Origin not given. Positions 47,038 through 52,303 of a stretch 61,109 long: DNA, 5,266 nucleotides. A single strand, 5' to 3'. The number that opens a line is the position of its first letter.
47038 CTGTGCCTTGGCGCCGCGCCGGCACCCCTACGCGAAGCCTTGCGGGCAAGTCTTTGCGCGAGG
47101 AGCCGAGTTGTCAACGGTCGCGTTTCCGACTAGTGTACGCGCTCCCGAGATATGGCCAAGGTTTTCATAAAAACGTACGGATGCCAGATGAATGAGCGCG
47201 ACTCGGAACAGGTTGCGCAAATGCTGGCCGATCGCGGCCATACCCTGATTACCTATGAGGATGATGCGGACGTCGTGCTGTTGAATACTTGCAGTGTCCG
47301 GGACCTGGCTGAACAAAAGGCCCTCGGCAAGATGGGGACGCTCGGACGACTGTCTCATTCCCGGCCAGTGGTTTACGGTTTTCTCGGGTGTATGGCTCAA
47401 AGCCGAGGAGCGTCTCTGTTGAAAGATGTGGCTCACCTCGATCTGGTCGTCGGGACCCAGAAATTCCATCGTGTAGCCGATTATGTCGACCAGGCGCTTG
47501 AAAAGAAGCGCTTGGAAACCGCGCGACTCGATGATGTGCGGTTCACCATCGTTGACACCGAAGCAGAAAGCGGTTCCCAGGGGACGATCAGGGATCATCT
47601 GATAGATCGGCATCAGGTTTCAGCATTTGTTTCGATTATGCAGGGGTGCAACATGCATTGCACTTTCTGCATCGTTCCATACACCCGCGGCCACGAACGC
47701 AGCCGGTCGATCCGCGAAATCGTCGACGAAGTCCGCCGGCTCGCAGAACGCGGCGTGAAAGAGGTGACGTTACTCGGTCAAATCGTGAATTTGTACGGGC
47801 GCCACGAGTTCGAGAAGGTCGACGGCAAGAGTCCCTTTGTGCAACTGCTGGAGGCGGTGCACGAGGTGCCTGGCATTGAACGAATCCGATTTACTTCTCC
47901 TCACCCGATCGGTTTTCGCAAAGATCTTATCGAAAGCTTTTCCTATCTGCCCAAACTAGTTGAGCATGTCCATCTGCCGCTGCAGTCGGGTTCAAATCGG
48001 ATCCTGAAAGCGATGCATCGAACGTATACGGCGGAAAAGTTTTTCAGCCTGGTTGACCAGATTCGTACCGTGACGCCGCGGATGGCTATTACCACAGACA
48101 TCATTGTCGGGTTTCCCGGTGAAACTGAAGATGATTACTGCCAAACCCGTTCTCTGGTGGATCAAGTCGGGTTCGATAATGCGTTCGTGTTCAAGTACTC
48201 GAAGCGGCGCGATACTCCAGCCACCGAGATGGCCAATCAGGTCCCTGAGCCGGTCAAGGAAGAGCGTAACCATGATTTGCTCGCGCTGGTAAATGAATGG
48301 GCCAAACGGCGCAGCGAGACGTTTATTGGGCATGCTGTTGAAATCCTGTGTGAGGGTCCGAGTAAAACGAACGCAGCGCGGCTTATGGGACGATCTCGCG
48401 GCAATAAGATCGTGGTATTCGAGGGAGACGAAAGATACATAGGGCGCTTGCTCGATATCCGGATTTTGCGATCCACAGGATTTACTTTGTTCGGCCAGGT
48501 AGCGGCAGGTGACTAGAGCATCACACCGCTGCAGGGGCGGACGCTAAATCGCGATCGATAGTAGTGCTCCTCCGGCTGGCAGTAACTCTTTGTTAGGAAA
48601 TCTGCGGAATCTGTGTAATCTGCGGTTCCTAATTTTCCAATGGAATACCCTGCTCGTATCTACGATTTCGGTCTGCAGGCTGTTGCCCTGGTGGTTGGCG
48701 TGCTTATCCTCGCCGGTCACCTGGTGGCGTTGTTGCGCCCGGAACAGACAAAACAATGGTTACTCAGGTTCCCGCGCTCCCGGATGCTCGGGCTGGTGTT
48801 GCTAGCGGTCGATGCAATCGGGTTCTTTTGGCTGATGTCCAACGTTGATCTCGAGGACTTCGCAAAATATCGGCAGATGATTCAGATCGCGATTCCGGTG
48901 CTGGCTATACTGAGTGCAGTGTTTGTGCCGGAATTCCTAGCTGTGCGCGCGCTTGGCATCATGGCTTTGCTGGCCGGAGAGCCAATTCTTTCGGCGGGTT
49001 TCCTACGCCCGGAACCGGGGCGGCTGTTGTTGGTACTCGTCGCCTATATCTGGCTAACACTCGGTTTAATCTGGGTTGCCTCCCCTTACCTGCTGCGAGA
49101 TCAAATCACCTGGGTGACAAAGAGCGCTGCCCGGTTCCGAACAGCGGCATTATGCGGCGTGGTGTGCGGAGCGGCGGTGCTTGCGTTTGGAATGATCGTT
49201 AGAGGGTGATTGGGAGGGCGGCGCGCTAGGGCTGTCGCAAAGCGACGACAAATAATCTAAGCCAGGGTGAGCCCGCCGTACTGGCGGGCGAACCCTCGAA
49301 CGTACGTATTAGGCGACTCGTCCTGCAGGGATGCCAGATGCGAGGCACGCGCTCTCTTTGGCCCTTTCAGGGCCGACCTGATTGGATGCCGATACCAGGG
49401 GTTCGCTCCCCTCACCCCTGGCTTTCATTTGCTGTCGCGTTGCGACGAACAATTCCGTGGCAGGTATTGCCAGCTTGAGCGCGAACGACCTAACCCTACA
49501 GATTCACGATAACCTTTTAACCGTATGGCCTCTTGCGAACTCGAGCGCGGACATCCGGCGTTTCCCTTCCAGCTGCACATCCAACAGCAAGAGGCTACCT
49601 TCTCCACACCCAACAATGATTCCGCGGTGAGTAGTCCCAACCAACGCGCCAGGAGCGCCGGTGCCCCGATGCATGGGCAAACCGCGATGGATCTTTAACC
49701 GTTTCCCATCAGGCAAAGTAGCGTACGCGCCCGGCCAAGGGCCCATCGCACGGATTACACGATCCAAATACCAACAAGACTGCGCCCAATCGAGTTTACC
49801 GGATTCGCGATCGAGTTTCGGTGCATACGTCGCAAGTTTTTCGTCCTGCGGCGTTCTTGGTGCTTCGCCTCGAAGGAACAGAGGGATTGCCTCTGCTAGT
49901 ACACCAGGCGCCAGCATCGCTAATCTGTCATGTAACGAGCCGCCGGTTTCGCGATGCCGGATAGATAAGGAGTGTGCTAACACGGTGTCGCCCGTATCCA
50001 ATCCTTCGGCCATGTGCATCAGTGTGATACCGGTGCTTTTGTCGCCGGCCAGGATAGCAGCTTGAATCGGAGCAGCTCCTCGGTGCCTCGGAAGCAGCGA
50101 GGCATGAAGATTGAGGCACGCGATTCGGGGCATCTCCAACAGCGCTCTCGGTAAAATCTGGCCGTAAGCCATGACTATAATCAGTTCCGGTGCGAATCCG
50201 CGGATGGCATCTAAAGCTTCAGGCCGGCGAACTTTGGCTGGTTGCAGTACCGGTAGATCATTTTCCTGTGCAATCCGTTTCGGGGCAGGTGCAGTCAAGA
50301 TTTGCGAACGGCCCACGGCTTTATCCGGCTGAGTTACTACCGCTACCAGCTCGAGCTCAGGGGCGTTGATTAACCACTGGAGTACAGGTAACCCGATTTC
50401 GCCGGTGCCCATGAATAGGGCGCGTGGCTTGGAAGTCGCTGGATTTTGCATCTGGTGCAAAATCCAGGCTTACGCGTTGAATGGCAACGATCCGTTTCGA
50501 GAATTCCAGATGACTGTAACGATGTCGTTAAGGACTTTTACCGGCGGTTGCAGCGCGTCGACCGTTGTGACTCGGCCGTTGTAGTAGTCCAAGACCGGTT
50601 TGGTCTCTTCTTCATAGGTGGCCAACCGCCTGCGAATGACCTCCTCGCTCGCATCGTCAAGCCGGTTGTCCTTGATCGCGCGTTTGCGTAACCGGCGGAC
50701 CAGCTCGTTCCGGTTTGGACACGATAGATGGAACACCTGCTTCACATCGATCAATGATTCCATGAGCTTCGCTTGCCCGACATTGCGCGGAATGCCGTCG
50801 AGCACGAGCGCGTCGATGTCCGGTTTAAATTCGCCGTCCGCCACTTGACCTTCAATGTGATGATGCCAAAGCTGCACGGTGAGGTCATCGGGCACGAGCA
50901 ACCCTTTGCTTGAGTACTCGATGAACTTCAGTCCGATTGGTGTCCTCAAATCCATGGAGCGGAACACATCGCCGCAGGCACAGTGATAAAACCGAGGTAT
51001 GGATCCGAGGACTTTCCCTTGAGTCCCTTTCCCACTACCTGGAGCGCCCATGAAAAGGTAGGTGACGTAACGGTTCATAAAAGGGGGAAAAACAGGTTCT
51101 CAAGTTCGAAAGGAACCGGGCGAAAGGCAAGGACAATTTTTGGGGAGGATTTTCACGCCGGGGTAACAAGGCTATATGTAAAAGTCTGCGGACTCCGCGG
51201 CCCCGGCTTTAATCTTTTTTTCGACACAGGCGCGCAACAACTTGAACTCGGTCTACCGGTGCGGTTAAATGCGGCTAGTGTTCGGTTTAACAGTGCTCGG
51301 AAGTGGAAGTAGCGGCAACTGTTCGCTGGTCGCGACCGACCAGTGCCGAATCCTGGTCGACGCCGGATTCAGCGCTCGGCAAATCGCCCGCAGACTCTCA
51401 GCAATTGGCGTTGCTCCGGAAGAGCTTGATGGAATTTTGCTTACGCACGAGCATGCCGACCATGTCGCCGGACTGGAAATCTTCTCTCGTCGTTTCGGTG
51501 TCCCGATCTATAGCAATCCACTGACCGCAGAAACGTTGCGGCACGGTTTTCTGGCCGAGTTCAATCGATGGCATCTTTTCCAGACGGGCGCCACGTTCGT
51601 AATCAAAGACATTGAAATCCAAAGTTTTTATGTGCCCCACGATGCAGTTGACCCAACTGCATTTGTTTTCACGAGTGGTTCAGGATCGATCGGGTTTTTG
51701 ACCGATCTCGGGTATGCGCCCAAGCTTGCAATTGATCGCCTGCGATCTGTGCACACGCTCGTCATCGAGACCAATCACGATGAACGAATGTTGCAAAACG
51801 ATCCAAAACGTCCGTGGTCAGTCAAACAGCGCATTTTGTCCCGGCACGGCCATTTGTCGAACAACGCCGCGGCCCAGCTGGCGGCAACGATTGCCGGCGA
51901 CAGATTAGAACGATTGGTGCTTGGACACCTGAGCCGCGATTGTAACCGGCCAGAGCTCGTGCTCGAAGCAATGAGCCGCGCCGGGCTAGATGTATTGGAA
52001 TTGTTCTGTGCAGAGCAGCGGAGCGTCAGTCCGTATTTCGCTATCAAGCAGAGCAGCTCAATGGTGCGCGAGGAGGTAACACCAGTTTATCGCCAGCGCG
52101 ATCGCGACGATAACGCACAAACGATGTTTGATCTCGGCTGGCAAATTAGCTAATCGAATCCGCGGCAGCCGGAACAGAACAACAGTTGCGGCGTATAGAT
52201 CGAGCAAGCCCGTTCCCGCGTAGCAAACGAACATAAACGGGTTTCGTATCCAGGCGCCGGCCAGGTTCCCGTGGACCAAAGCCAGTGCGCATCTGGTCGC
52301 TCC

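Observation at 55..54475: Degenerate 6-9-nt word arrays occupy most intergenic spacers and recur as dispersed families and inverted pairs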

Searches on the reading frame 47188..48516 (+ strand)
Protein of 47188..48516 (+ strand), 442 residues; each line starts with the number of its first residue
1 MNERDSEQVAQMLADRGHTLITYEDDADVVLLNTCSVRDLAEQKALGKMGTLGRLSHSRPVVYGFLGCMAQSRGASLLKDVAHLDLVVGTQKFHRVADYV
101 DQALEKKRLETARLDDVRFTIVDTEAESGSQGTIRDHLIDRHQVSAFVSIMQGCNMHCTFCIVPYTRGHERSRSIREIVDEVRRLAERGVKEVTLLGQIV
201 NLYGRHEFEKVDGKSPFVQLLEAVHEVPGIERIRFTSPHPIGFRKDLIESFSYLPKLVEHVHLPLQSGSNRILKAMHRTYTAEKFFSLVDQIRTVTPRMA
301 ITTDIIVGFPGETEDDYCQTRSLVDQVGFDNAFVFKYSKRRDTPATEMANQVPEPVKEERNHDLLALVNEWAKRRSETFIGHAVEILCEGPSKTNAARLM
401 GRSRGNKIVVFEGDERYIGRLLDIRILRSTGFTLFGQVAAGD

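Call 39: search_protein_families(library=pfam, proteins=[window:47188-48516:+])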
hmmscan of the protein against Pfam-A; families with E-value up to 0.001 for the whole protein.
window:47188-48516:+ (442 aa): 3 families
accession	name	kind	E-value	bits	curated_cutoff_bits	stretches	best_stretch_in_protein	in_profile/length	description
PF04055.27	Radical_SAM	-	2.9e-28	99.6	29.5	1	148-321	1-163/166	Radical SAM superfamily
PF00919.26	UPF0004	-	4.5e-19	68.7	27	1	1-89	11-98/98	Uncharacterized protein family UPF0004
PF01938.26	TRAM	-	2.6e-08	34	21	1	379-438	3-60/61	TRAM domain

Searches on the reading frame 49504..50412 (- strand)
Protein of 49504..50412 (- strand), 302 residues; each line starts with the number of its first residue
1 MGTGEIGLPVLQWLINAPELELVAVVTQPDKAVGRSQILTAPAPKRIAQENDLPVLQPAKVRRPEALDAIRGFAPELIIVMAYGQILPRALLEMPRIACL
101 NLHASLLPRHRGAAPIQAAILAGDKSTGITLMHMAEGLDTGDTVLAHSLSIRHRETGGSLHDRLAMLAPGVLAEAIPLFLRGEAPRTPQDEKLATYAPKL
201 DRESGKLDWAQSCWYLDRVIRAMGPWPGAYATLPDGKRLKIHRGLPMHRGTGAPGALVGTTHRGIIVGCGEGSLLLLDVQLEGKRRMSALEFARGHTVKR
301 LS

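Call 39: search_protein_families(library=pfam, proteins=[window:49504-50412:-])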
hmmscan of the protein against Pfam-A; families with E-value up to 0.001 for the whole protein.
window:49504-50412:- (302 aa): 2 families
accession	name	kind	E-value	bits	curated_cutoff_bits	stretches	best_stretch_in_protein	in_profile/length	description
PF00551.24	Formyl_trans_N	-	2.5e-40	138.6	26.1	1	20-176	28-181/181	Formyl transferase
PF02911.23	Formyl_trans_C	-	1.5e-23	83.3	21.1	1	199-296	1-99/100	Formyl transferase, C-terminal domain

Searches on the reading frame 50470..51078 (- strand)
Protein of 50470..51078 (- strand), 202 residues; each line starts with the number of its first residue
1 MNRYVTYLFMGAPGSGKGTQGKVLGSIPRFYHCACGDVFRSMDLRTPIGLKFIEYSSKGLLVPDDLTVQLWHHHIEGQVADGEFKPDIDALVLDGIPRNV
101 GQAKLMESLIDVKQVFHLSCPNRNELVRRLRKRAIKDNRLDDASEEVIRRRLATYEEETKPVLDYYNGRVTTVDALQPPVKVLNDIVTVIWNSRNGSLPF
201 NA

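Call 39: search_protein_families(library=pfam, proteins=[window:50470-51078:-])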
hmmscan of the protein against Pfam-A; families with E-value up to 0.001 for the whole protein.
window:50470-51078:- (202 aa): 3 families
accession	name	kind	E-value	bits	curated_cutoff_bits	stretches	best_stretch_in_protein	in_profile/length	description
PF00406.28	ADK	-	3.5e-27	95.8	26.8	1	10-168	2-148/151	Adenylate kinase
PF13207.12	AAA_17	-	3.3e-11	44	27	1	10-149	1-136/136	AAA domain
PF13238.12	AAA_18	-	4.1e-05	24.5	29.4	1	9-145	3-123/128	AAA domain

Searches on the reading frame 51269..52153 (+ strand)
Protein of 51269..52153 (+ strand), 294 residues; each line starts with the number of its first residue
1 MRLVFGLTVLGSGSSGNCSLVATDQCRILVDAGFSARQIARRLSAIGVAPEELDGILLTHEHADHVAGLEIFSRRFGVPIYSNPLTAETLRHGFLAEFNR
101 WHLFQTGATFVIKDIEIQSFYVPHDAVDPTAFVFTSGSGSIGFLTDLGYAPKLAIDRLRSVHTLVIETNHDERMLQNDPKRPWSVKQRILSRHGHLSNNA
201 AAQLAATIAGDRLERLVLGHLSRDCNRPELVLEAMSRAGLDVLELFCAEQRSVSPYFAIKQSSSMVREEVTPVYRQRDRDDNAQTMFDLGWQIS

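Call 39: search_protein_families(library=pfam, proteins=[window:51269-52153:+])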
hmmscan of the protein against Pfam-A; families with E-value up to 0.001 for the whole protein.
window:51269-52153:+ (294 aa): 5 families
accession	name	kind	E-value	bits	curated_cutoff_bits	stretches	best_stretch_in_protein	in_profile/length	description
PF12706.13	Lactamase_B_2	-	5.1e-25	88.7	27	1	27-219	2-198/200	Beta-lactamase superfamily domain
PF00753.33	Lactamase_B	-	3.8e-21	76.4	22.7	1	14-220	4-196/196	Metallo-beta-lactamase superfamily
PF23023.1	Anti-Pycsar_Apyc1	-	1.7e-07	31.4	50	1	17-76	21-77/250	Anti-Pycsar protein Apyc1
PF13483.12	Lactamase_B_3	-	3.4e-05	24.3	24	1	17-150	8-114/160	Beta-lactamase superfamily domain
PF16661.11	Lactamase_B_6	-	0.00043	20.1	27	1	20-79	1-68/193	Metallo-beta-lactamase superfamily domain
